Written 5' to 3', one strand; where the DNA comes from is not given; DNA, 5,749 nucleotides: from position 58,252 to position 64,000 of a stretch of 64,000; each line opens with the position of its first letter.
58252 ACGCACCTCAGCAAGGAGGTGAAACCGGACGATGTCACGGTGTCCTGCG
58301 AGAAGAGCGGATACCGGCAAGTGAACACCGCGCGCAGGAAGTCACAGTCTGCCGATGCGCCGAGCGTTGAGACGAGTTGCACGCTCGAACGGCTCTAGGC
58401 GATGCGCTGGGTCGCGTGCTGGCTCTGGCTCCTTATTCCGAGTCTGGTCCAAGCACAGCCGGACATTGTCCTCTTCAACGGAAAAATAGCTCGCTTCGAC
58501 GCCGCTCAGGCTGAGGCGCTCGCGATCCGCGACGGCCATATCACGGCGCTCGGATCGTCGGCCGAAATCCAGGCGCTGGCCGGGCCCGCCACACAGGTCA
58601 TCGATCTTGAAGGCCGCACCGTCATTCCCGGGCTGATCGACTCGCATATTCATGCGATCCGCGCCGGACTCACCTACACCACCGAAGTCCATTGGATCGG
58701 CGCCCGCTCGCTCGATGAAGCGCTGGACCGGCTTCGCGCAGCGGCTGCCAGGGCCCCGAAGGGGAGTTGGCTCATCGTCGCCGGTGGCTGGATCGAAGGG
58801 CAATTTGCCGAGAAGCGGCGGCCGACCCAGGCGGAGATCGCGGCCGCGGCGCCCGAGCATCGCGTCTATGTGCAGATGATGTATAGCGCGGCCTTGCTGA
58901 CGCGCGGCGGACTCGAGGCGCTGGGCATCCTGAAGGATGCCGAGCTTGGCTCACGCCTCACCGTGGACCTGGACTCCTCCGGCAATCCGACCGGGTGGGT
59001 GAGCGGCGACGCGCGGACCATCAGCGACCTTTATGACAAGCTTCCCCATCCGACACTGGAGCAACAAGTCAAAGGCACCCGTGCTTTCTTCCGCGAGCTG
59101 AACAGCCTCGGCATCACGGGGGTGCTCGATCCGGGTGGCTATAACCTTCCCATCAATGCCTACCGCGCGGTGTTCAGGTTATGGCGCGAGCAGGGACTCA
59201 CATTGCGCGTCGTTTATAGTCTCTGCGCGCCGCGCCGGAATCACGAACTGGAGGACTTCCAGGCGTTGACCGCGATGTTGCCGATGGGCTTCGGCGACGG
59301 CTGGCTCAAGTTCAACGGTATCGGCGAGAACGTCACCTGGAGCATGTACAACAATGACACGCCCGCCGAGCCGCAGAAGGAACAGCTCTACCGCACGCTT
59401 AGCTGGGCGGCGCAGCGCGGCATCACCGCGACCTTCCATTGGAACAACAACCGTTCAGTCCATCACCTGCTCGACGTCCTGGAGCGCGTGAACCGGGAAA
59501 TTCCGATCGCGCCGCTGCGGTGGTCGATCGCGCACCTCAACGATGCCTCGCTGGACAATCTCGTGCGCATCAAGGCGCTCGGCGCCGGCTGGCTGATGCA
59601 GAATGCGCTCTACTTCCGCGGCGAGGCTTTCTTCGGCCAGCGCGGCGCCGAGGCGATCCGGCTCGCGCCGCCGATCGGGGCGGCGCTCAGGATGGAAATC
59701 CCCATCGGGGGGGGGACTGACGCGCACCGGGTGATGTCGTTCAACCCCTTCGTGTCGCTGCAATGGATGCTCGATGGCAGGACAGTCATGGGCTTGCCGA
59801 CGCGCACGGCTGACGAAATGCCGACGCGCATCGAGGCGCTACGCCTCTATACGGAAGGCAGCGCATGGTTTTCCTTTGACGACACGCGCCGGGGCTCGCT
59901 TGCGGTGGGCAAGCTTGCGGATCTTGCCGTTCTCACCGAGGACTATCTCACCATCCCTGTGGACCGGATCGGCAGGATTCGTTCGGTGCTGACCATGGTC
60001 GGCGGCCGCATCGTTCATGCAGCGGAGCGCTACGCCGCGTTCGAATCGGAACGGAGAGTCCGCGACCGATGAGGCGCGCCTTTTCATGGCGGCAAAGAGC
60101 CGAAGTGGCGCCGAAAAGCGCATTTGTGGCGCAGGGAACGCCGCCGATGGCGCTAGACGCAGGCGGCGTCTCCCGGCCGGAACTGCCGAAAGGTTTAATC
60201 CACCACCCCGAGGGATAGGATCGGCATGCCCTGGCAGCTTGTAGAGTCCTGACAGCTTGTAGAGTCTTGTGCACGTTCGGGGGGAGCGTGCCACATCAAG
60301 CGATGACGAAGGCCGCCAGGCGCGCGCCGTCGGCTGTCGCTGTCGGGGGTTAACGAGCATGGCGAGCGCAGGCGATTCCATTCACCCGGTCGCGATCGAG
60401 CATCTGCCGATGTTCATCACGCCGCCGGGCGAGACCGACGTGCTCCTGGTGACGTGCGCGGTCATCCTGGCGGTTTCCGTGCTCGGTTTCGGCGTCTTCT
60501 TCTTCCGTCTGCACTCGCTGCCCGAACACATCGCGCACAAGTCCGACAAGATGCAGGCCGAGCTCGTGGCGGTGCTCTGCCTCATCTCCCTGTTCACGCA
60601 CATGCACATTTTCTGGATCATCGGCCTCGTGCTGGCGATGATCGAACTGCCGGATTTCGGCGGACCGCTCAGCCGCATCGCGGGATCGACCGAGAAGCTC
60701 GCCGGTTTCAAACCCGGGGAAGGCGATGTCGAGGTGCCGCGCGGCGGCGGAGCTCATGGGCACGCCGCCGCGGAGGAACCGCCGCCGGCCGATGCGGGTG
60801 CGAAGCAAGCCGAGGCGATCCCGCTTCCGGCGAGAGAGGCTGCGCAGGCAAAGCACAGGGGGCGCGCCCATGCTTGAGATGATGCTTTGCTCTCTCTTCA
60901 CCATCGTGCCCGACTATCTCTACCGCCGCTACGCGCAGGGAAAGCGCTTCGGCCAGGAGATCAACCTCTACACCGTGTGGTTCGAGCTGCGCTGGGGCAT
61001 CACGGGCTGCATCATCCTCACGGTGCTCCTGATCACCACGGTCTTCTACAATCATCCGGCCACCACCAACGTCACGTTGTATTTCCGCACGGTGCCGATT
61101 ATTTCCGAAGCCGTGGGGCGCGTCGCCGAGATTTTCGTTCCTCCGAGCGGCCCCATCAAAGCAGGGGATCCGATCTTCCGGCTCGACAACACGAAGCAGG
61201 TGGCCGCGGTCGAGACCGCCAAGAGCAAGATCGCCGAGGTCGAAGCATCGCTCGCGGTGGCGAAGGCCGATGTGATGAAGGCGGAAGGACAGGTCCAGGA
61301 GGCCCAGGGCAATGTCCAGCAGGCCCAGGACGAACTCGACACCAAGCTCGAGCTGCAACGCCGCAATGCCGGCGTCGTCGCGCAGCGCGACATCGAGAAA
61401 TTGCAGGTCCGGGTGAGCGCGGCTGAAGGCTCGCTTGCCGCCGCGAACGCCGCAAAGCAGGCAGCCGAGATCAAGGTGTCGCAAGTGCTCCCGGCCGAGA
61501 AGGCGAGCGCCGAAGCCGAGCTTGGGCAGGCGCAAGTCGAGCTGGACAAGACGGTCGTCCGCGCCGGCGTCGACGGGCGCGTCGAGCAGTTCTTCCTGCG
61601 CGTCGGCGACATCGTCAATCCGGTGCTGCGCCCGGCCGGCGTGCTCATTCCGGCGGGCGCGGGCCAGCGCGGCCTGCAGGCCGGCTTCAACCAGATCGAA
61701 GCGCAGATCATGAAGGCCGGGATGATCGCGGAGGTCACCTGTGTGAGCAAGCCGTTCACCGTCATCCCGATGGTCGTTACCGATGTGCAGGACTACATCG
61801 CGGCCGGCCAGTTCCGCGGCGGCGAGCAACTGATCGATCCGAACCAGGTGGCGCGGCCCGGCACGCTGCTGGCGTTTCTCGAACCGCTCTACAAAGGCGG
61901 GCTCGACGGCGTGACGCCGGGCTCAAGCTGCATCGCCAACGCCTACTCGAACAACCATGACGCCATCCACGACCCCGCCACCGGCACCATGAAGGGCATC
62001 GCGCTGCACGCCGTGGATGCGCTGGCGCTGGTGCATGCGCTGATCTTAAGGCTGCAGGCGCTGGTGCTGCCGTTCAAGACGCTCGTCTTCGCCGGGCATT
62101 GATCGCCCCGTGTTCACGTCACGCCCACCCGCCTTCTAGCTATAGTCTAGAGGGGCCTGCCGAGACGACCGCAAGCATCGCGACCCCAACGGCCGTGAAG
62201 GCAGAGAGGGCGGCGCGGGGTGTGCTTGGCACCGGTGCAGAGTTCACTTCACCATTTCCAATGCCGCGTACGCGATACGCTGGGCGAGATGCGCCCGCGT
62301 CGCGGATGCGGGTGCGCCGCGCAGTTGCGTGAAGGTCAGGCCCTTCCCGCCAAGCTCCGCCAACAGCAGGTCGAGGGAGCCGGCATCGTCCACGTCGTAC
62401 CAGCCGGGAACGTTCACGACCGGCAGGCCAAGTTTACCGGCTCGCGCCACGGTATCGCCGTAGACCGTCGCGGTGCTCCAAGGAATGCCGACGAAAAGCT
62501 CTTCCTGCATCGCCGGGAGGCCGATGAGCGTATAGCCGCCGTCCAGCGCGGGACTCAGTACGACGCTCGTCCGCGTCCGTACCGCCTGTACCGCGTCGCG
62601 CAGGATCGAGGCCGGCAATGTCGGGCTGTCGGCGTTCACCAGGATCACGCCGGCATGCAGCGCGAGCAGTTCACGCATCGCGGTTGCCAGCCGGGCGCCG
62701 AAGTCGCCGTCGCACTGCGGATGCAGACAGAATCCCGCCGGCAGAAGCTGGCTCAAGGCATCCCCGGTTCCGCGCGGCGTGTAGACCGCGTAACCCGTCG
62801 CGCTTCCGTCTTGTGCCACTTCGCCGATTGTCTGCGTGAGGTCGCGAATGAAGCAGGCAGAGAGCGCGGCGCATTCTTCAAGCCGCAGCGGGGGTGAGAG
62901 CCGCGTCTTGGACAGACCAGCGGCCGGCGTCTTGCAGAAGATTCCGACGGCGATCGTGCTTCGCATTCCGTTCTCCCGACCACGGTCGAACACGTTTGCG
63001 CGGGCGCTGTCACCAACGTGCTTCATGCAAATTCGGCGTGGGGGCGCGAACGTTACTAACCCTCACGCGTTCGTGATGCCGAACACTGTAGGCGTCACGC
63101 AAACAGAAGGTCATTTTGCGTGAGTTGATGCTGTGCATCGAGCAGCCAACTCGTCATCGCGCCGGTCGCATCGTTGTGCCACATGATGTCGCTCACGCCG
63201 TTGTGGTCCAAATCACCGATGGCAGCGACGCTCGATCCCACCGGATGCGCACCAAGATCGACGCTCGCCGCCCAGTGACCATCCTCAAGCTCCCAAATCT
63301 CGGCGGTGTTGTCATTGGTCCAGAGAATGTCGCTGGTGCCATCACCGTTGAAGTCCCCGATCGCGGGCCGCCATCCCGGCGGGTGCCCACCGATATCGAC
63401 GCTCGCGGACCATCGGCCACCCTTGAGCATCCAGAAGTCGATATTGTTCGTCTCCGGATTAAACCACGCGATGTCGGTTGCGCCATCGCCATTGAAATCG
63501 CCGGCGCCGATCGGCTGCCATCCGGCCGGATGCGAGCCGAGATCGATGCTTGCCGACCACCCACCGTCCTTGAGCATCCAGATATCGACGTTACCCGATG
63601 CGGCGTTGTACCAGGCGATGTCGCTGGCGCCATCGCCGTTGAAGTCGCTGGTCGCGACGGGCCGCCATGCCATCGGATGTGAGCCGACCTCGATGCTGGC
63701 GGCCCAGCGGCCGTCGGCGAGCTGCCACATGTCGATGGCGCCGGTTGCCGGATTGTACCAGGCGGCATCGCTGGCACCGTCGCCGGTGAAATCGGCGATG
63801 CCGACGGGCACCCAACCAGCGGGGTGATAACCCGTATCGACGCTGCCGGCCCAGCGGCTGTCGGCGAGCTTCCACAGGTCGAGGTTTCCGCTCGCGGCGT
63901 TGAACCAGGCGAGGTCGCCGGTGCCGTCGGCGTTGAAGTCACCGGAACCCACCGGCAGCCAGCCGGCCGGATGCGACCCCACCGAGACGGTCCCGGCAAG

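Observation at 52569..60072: Operon led by tandemly duplicated secreted ~700-aa single-haem-motif proteins of unknown function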

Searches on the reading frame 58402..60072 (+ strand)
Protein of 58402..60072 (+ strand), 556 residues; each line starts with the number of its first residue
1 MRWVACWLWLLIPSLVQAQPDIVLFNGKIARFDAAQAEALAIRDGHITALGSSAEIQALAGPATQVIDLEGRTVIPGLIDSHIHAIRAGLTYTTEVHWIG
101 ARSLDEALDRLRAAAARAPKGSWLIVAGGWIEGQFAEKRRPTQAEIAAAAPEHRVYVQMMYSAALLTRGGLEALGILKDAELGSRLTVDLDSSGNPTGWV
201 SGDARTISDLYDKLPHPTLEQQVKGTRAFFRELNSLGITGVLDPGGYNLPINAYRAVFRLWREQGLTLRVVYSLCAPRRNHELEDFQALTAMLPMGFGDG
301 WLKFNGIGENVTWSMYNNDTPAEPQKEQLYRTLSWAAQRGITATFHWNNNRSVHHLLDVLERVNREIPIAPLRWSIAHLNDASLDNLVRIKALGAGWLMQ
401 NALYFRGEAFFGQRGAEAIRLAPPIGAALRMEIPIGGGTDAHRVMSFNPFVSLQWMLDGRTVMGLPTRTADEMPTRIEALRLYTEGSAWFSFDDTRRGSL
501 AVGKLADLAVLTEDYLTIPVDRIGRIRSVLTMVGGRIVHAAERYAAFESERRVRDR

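Call 3: search_protein_families(library=pfam, proteins=[window:58402-60072:+], max_evalue=0.1)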
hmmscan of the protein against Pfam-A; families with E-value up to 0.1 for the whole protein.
window:58402-60072:+ (556 aa): 3 families
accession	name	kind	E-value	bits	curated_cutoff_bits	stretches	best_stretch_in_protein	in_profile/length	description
PF07969.17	Amidohydro_3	-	1e-82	279.6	29.7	1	65-539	1-472/472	Amidohydrolase family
PF01979.26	Amidohydro_1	-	5.7e-07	29.5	25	1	426-538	236-345/345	Amidohydrolase family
PF22039.1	HUTI_composite_bact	-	0.0046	17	25.5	1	39-58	2-21/26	Imidazolonepropionase-like composite domain, bacteria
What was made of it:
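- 58402..60072 (+): Gene F: 556-aa exported Amidohydro_3 (YtcJ/AepA-like) metal-dependent hydrolase. The substrate is unknown. Pfam PF07969, E = 1e-82 (call 3).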

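Call 4: search_protein_families(library=ncbifam, proteins=[window:58402-60072:+], max_evalue=0.1)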
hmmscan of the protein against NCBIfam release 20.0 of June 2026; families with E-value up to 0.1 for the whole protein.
window:58402-60072:+ (556 aa): 57 families (the best 25 are shown)
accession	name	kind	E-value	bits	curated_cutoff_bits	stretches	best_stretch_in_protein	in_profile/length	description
NF006689.0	PRK09237.1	equivalog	3.1e-09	35.9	371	1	21-101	4-82/383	amidohydrolase/deacetylase family metallohydrolase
NF006056.0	PRK08204.1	subfamily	4.4e-09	35.6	391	1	37-91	24-73/449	hypothetical protein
TIGR01224.1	hutI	equivalog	6.3e-09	35.1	298.15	1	37-89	3-53/377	imidazolonepropionase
TIGR02967.1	guan_deamin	equivalog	8.1e-09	34.9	375.4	1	37-86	6-55/401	guanine deaminase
NF006559.0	PRK09060.1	equivalog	8.7e-09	34.2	482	1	19-95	4-75/444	dihydroorotase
NF006679.0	PRK09228.1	subfamily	1.9e-08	33.5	351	1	34-84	28-78/433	guanine deaminase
NF051886.1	XaaProDiPepCaul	equivalog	3.2e-08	33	500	1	37-85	18-64/398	Xaa-Pro dipeptidase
TIGR03178.1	allantoinase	equivalog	3.9e-08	32.5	357.85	1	21-89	1-64/441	allantoinase AllB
NF006055.0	PRK08203.1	equivalog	3.9e-08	32.3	532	1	35-86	24-72/455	8-oxoguanine deaminase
NF004636.0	PRK05985.1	subfamily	2.4e-07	29.9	408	1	30-86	10-62/398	amidohydrolase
TIGR00221.1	nagA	equivalog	3.7e-07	29.4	225.65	1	31-87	15-67/380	N-acetylglucosamine-6-phosphate deacetylase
NF005557.0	PRK07228.1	equivalog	3.8e-07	29.2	522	1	36-87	20-67/445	5'-deoxyadenosine deaminase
TIGR02318.1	phosphono_phnM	equivalog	6.9e-07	28.5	390.55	1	25-98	3-70/376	phosphonate metabolism protein PhnM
NF009941.0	PRK13404.1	subfamily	1.3e-06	27.3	647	1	20-85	4-63/478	dihydropyrimidinase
NF004839.0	PRK06189.1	equivalog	1.7e-06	26.9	631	1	21-86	4-64/451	allantoinase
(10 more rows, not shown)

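Call 25: search_solved_structures(query=window:58402-60072:+, max_evalue=0.001)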
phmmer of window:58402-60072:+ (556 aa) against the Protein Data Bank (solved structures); distinct sequences matched with E-value up to 0.001: 10.
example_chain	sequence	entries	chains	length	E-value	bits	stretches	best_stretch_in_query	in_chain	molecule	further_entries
3ggm_A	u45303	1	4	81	1.4e-12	49.9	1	20-90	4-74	uncharacterized protein BT9727_2919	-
3igh_X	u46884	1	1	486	9.3e-08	34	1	36-517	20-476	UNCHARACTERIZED METAL-DEPENDENT HYDROLASE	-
3icj_A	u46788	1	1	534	9.3e-07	30.8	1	36-132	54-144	uncharacterized metal-dependent hydrolase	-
2vun_A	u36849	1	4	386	1.6e-05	26.7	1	32-86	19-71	ENAMIDASE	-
1nfg_A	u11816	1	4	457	6.5e-05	24.7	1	21-86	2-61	D-hydantoinase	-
1gkp_A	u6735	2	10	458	0.0002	23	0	23-102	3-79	HYDANTOINASE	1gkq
4wgx_A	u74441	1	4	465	0.00054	21.6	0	40-86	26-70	Molinate hydrolase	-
4ub9_A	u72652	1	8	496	0.00064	21.4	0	40-86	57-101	Molinate hydrolase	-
4v1x_A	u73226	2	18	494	0.00064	21.4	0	41-86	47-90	ATRAZINE CHLOROHYDROLASE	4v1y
3hpa_A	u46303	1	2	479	0.00076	21.1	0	39-87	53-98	AMIDOHYDROLASE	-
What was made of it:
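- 58402..60072 (+): The only PDB relatives are uncharacterised hydrolases 3igh and 3icj (call 25).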

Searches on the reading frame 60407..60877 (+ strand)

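Call 61: search_protein_families(library=ncbifam, proteins=[window:60407-60877:+], max_evalue=0.00001)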
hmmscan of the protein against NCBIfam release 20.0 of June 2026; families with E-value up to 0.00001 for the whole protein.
window:60407-60877:+ (156 aa): 0 families

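Call 66: search_protein_families(library=pfam, proteins=[window:60407-60877:+], max_evalue=10)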
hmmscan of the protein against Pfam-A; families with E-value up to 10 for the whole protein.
window:60407-60877:+ (156 aa): 2 families
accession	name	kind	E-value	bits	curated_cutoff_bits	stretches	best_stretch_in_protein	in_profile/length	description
PF11742.13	DUF3302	-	3.3e-05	24.4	32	1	19-83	7-70/77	Protein of unknown function (DUF3302)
PF10724.14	DUF2516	-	5.3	7.8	30.6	0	54-83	51-80/92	Protein of unknown function (DUF2516)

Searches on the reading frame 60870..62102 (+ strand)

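Call 61: search_protein_families(library=ncbifam, proteins=[window:60870-62102:+], max_evalue=0.00001)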
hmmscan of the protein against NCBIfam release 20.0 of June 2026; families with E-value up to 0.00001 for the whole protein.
window:60870-62102:+ (410 aa): 7 families
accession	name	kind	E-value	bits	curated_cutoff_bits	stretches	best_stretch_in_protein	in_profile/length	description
NF007785.0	PRK10476.1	equivalog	4.6e-22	78.3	376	1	47-291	21-269/347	multidrug transporter subunit MdtN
TIGR00998.1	8a0101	subfamily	8.5e-21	74.2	390.8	1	52-289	15-263/334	EmrA/EmrK family multidrug efflux transporter periplasmic adaptor subunit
TIGR01730.1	RND_mfp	subfamily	1.4e-14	53.8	94.9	1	75-138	27-90/322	efflux RND transporter periplasmic adaptor subunit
NF002939.0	PRK03598.1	equivalog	4.2e-13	49.2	393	1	44-242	10-219/332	secretion protein HlyD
NF011715.0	PRK15136.1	equivalog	5.7e-10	38.4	563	1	59-289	46-274/390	multidrug efflux MFS transporter periplasmic adaptor subunit EmrA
TIGR02971.1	heterocyst_DevB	subfamily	1.7e-07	31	129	0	82-180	24-125/327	ABC exporter membrane fusion protein, DevB family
NF007850.1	PRK10559.1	equivalog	2.9e-06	26.6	400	0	206-250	126-170/303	p-hydroxybenzoic acid efflux pump subunit AaeA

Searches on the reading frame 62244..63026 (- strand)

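Call 61: search_protein_families(library=ncbifam, proteins=[window:62244-63026:-], max_evalue=0.00001)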
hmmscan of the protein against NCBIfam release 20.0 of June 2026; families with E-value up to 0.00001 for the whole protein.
window:62244-63026:- (260 aa): 1 family
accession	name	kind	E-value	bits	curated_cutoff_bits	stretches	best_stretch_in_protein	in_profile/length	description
TIGR04282.1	glyco_like_cofC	hypoth_equivalog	6.3e-41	140.2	134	1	29-215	3-186/189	TIGR04282 family arsenosugar biosynthesis glycosyltransferase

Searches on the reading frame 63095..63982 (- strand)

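Call 61: search_protein_families(library=ncbifam, proteins=[window:63095-63982:-], max_evalue=0.00001)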
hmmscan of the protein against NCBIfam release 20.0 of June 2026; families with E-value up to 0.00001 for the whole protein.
window:63095-63982:- (295 aa): 2 families
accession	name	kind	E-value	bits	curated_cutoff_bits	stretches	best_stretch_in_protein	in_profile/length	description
NF047539.1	XAC2610_fam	domain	1.3e-06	28.8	35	0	111-131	3-23/89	XAC2610-related protein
NF052348.1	beta_propeller_lectin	domain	9.7e-06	24.9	200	1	132-283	15-176/337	beta propeller lectin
